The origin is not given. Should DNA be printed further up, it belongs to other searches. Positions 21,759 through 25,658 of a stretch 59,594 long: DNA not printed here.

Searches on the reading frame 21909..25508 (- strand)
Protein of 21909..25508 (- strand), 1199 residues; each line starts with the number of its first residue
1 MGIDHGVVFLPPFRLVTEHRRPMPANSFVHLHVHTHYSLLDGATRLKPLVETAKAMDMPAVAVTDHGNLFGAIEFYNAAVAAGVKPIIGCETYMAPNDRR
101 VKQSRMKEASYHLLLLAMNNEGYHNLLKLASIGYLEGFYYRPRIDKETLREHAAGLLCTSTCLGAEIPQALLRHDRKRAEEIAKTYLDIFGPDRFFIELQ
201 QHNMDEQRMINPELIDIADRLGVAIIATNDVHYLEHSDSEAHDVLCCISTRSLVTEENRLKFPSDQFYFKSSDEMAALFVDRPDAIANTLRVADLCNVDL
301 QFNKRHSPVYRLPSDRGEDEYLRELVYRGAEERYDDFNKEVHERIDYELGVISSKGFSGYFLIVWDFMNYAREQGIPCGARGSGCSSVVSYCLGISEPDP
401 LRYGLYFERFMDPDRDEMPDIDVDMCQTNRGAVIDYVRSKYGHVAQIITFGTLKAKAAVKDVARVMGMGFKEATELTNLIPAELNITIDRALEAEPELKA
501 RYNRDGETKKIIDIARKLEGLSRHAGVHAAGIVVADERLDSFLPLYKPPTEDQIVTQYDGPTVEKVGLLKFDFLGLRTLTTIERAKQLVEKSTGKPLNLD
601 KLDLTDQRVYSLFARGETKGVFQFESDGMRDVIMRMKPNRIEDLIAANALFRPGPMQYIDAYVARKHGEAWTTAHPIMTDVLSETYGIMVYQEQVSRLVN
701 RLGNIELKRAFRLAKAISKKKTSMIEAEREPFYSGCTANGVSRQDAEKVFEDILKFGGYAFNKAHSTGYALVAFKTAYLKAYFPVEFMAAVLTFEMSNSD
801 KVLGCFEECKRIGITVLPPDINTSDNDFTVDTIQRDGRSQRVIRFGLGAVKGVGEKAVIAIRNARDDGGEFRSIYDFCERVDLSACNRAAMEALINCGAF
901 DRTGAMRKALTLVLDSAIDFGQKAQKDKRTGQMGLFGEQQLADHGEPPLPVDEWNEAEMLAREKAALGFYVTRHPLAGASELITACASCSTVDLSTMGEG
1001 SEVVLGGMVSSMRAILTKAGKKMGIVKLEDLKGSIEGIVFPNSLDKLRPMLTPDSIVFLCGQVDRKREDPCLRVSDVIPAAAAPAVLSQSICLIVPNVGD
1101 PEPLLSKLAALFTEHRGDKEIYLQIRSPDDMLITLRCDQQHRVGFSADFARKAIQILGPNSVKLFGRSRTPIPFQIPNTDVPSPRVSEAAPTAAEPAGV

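Call 26: search_protein_families(library=pfam, proteins=[window:21909-25508:-], max_evalue=0.00001)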
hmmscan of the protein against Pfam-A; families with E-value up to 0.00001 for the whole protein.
window:21909-25508:- (1199 aa): 5 families
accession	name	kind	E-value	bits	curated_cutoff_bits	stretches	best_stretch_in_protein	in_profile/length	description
PF07733.18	DNA_pol3_alpha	-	3.7e-95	318.9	23.9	1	320-575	1-260/260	Bacterial DNA polymerase III alpha NTPase domain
PF02811.25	PHP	-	2.2e-60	204.1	26.4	1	30-202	1-164/164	PHP domain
PF17657.6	DNA_pol3_finger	-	5.3e-54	182.5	22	1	578-740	1-166/166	Bacterial DNA polymerase III alpha subunit finger domain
PF14579.12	HHH_6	-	5.8e-30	103.8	25.6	1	813-910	1-90/90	Helix-hairpin-helix motif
PF01336.31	tRNA_anti-codon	-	6.2e-09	36.1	27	1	1003-1076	1-71/75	OB-fold nucleic acid binding domain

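Call 60: find_homologous_proteins(query=window:21909-25508:-, max_evalue=1e-50)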
Query window:21909-25508:- (1199 aa): 8000 proteins with E <= 1e-50 among 8000 candidates; the best 120 are listed.
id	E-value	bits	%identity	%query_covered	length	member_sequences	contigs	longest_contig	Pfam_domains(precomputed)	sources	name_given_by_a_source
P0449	0.0e+0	2696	100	98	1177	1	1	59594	PF02811.27,PF14579.13,PF01336.32,PF17657.7,PF07733.19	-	-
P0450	0.0e+0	2025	75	96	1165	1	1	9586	PF02811.27,PF14579.13,PF01336.32,PF17657.7,PF07733.19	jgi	-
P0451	0.0e+0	1992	74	97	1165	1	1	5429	PF02811.27,PF14579.13,PF01336.32,PF17657.7,PF07733.19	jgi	-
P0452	0.0e+0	1988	74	98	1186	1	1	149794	PF02811.27,PF14579.13,PF01336.32,PF17657.7,PF07733.19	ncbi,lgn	-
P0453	0.0e+0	1966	73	98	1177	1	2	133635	PF02811.27,PF14579.13,PF01336.32,PF17657.7,PF07733.19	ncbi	ncbi:MAG: DNA polymerase III subunit alpha [Phycisphaerae bacterium]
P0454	0.0e+0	1960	73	97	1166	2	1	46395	PF02811.27,PF14579.13,PF01336.32,PF17657.7,PF07733.19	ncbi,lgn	-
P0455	0.0e+0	1942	74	96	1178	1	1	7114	PF02811.27,PF14579.13,PF01336.32,PF17657.7,PF07733.19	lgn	-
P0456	0.0e+0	1941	72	98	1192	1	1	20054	PF02811.27,PF14579.13,PF01336.32,PF17657.7,PF07733.19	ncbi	-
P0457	0.0e+0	1940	71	98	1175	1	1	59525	PF02811.27,PF14579.13,PF01336.32,PF17657.7,PF07733.19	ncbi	-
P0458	0.0e+0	1919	72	97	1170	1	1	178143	PF02811.27,PF14579.13,PF01336.32,PF17657.7,PF07733.19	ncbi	-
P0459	0.0e+0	1914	70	98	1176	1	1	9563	PF02811.27,PF14579.13,PF01336.32,PF17657.7,PF07733.19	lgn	-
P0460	0.0e+0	1895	71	96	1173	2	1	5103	PF02811.27,PF14579.13,PF01336.32,PF17657.7,PF07733.19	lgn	-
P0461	0.0e+0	1891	70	97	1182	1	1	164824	PF02811.27,PF14579.13,PF01336.32,PF17657.7,PF07733.19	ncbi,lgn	-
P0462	0.0e+0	1873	75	89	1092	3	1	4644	PF02811.27,PF14579.13,PF01336.32,PF17657.7,PF07733.19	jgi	jgi:DNA polymerase-3 subunit alpha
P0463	0.0e+0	1746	66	98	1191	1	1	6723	PF02811.27,PF14579.13,PF01336.32,PF17657.7,PF07733.19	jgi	jgi:DNA polymerase-3 subunit alpha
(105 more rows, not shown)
